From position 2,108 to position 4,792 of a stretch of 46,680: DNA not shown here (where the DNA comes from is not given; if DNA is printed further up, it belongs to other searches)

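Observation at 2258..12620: Six tandem AlkP-superfamily paralogs followed by a TMTC-like GT-C/TPR glycosyltransferase: candidate undescribed envelope system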

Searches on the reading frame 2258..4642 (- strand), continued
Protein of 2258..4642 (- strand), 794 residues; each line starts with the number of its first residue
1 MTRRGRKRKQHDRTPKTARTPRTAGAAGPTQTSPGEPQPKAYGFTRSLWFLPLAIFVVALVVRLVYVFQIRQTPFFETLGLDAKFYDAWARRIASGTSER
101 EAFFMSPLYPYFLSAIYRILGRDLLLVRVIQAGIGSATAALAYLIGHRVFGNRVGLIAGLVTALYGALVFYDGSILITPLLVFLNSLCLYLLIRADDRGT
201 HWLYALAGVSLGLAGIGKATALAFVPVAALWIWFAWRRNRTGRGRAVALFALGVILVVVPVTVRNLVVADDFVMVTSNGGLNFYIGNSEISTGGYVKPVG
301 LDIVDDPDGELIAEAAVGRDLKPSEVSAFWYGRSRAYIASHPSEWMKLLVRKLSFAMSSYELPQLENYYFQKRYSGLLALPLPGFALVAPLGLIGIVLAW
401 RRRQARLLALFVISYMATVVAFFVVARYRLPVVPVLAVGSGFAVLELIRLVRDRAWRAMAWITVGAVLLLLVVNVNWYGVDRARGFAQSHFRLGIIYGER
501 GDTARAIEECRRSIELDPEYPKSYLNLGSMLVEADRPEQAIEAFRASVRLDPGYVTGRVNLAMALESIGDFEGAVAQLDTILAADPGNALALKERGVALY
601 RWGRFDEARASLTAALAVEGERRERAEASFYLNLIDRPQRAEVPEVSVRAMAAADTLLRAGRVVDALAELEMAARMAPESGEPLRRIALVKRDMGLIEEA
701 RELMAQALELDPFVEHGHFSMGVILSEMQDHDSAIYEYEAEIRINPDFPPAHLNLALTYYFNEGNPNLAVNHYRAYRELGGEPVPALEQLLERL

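Call 20: find_encoding_contigs(protein=P0214, flank=10000, max_places=1)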
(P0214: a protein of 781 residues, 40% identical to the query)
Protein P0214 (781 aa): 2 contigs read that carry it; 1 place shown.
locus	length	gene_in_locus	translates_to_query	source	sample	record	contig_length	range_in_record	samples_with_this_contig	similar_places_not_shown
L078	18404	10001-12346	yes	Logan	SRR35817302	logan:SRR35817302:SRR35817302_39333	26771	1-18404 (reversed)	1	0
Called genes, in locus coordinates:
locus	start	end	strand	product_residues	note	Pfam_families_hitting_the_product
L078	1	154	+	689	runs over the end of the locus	PF02092:tRNA_synt_2f, PF05746:DALR_1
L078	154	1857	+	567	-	PF01663:Phosphodiest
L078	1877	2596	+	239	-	PF00535:Glycos_transf_2, PF10111:Glyco_tranf_2_2 (weak), PF13641:Glyco_tranf_2_3 (weak)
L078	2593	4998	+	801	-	PF09586:YfhO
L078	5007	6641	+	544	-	PF13231:PMT_2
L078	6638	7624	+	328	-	PF03706:LPG_synthase_TM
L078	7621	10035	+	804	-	PF09586:YfhO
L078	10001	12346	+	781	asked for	PF13231:PMT_2, PF00515:TPR_1, PF07719:TPR_2 (weak), PF07721:TPR_4 (faint), PF12895:ANAPC3 (faint), PF13174:TPR_6 (faint), PF13181:TPR_8 (weak), PF14559:TPR_19 (weak), +11 more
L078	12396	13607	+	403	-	PF01663:Phosphodiest, PF00884:Sulfatase (faint)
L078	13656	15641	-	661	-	PF26626:DUF8201, PF13231:PMT_2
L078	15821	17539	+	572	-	PF26550:Tricorn_2nd (faint), PF26549:Tricorn_N (weak), PF07676:PD40 (faint)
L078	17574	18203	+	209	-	PF01209:Ubie_methyltran (weak), PF13489:Methyltransf_23, PF07021:MetW, PF13847:Methyltransf_31, PF08241:Methyltransf_11, PF08242:Methyltransf_12, PF13649:Methyltransf_25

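Call 21: find_encoding_contigs(protein=P0235, flank=10000, max_places=1)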
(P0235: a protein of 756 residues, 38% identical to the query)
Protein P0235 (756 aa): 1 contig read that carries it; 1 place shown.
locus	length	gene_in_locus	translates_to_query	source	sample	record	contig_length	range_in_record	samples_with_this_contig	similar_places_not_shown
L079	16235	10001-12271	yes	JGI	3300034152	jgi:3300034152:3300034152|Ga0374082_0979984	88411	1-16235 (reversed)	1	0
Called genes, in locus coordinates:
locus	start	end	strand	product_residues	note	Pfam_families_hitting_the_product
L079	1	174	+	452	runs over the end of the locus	PF03448:MgtE_N, PF00571:CBS, PF01769:MgtE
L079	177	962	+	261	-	PF11967:RecO_N, PF02565:RecO_C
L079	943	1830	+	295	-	PF02091:tRNA-synt_2e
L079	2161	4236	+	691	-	PF02092:tRNA_synt_2f, PF05746:DALR_1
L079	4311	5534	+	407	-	PF01663:Phosphodiest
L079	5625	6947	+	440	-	PF01663:Phosphodiest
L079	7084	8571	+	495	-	PF01663:Phosphodiest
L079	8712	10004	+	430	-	PF01663:Phosphodiest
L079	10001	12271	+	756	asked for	PF13231:PMT_2, PF13176:TPR_7 (faint), PF07719:TPR_2 (faint), PF00515:TPR_1 (weak), PF13414:TPR_11 (weak), PF13432:TPR_16, PF14559:TPR_19 (weak), PF13414:TPR_11, +10 more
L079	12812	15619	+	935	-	PF13860:FlgD_ig, PF18962:Por_Secre_tail (weak)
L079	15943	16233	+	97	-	?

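Call 22: find_encoding_contigs(protein=P0234, flank=10000, max_places=1)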
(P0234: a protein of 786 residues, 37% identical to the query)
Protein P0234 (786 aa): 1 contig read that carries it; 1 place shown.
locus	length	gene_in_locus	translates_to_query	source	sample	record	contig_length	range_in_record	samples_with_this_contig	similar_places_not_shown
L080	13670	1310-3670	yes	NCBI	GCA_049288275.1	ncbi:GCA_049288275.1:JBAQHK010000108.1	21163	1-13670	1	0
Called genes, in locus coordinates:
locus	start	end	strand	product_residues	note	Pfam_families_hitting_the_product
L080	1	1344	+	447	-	?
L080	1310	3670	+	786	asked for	PF13231:PMT_2, PF13414:TPR_11 (faint), PF00515:TPR_1 (weak), PF07719:TPR_2 (faint), PF13174:TPR_6 (faint), PF13176:TPR_7 (faint), PF00515:TPR_1 (weak), PF13432:TPR_16 (weak), +6 more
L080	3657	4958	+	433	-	PF01663:Phosphodiest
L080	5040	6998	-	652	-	PF26626:DUF8201, PF13231:PMT_2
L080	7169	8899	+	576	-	PF26549:Tricorn_N (faint), PF07676:PD40 (faint)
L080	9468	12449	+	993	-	PF13585:CHU_C (faint), PF13860:FlgD_ig, PF18962:Por_Secre_tail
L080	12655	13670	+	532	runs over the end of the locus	-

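Call 46: predict_structure(alignment_id=A2)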
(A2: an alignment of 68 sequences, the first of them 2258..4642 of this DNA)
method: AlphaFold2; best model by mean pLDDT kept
length: 794 residues; sequences in the alignment: 68
mean_pLDDT: 88.0   pTM: 0.83
mean pLDDT of the five models: 88.0, 88.0, 87.3, 86.2, 83.6
residues with pLDDT >= 90: 506; 70-90: 224; 50-70: 24; < 50: 40
segments of 3 or more residues with pLDDT < 50: 1-39
pLDDT, mean of each block of 10 residues (from residue 1): 36 37 40 45 72 97 94 78 79 79 87 89 88 97 97 97 93 85 97 91 96 93 95 78 91 97 93 91 91 81 84 94 94 96 95 88 65 88 92 96 95 95 83 97 97 95 95 88 84 91 94 95 95 95 97 92 95 97 92 94 94 85 75 80 87 94 95 91 95 95 91 89 93 90 92 94 86 95 89 82
secondary structure, 60 per line:
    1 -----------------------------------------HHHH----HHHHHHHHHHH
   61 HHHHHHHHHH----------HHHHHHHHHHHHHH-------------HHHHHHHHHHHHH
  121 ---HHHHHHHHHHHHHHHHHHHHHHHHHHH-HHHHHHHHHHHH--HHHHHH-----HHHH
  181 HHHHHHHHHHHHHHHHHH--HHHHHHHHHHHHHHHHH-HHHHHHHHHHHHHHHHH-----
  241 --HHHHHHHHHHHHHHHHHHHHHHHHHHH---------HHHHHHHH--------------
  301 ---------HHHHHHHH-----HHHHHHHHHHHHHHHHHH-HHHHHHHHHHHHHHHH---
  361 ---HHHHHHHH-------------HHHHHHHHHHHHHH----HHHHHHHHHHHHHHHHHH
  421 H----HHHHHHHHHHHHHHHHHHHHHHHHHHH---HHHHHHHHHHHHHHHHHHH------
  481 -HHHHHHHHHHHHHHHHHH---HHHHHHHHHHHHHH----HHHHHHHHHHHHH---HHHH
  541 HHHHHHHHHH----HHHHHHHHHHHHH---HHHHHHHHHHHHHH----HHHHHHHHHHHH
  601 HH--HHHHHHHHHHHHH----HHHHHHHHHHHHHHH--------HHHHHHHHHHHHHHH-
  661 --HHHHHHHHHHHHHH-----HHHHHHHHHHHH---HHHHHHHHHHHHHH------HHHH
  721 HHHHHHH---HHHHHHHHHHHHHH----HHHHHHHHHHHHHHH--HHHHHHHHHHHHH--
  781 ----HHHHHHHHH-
elements in order (helices of 4 or more, strands of 3 or more residues): H42-45 H50-70 H81-94 H108-120 H124-150 H152-163 H166-171 H177-198 H201-217 H219-235 H243-269 H279-286 H310-317 H323-340 H342-357 H364-371 H385-398 H403-421 H426-452 H456-474 H482-499 H503-516 H521-533 H537-550 H555-567 H571-584 H589-602 H605-617 H622-636 H645-659 H663-676 H682-693 H697-710 H717-727 H731-744 H749-763 H766-778 H785-793
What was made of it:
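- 2258..4642 (-): GT-C/TPR glycosyltransferase, 794 aa. It has a basic cytoplasmic N-terminus, about 11 TM helices, conserved D82/Y86/D87 in the first outside loop, a large conserved outside loop at 270-384, and a periplasmic TPR solenoid at 482-794. AF2 pLDDT 88 (call 46).
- Checked: The AF2 model shows 18 helices after the last TM helix, which is about 9 TPR-like pairs (call 46).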

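Call 48: fold_search(model_id=the predicted structure, library=pdb)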
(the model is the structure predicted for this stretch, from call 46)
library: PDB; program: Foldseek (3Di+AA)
matches with E <= 10: 1569; with E <= 0.001: 371
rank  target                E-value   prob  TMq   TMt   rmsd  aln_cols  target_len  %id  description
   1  9qhb                  3.3e-11  1.00  0.19  0.51  17.0       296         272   25  Crystal structure of 16-repeat CTPR protein with eliminated coordination sites (released 2025-10-22)
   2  8chy                  3.3e-11  1.00  0.19  0.50  18.0       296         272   26  Crystal structure of an 8-repeat consensus TPR superhelix with Zinc. (released 2024-02-21)
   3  1w3b_A                1.1e-10  1.00  0.20  0.38  21.1       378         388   20  The superhelical TPR domain of O-linked GlcNAc transferase reveals structural similarities to importin alpha. (released 2004-09-09)
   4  6eou                  1.8e-10  1.00  0.19  0.42  19.4       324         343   22  O-GlcNAc transferase TPR domain with the intellectual disability associated mutation L254F (released 2018-05-09)
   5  1w3b_B                4.2e-10  1.00  0.19  0.39  23.9       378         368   21  The superhelical TPR domain of O-linked GlcNAc transferase reveals structural similarities to importin alpha. (released 2004-09-09)
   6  9qhc_A                1.2e-09  1.00  0.19  0.51  20.2       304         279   27  Crystal structure of 8-repeat CTPR protein with eliminated coordination sites (released 2025-10-22)
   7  9qhc_B                1.2e-09  1.00  0.19  0.50  19.4       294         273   26  Crystal structure of 8-repeat CTPR protein with eliminated coordination sites (released 2025-10-22)
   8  7yeh_A                1.5e-09  1.00  0.19  0.15  22.9       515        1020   19  Cryo-EM structure of human OGT-OGA complex (released 2023-07-12)
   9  8dtg_B                1.5e-09  1.00  0.18  0.20  19.7       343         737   20  Cryo-EM structure of Arabidopsis SPY alternative conformation 1 (released 2023-03-08)
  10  7yea_A                1.9e-09  1.00  0.18  0.15  22.2       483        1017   22  Human O-GlcNAc transferase Dimer (released 2023-07-12)
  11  7y4i_A                3.0e-09  1.00  0.18  0.17  25.2       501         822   19  Crystal structure of SPINDLY in complex with GDP (released 2022-12-07)
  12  5dse_C                5.0e-09  1.00  0.20  0.22  30.5       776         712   14  Crystal Structure of the TTC7B/Hyccin Complex (released 2015-12-02)
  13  7y4i_B                5.2e-09  1.00  0.20  0.20  21.2       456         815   18  Crystal structure of SPINDLY in complex with GDP (released 2022-12-07)
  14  8dth_B                6.4e-09  1.00  0.18  0.20  19.1       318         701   20  Cryo-EM structure of Arabidopsis SPY alternative conformation 2 (released 2023-03-08)
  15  7ntf_A                7.8e-09  1.00  0.18  0.16  20.9       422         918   20  Cryo-EM structure of unliganded O-GlcNAc transferase (released 2021-11-17)
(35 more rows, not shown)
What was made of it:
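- On GT-C glycosyltransferases, PMT_2 (PF13231; GT39/GT83 clan): Foldseek hits with the full-length model are dominated by the TPR half (call 48).
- Tried and rejected: TPR proteins such as OGT and SPY swamped the list, so the GT-C half stayed unmatched (call 48).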
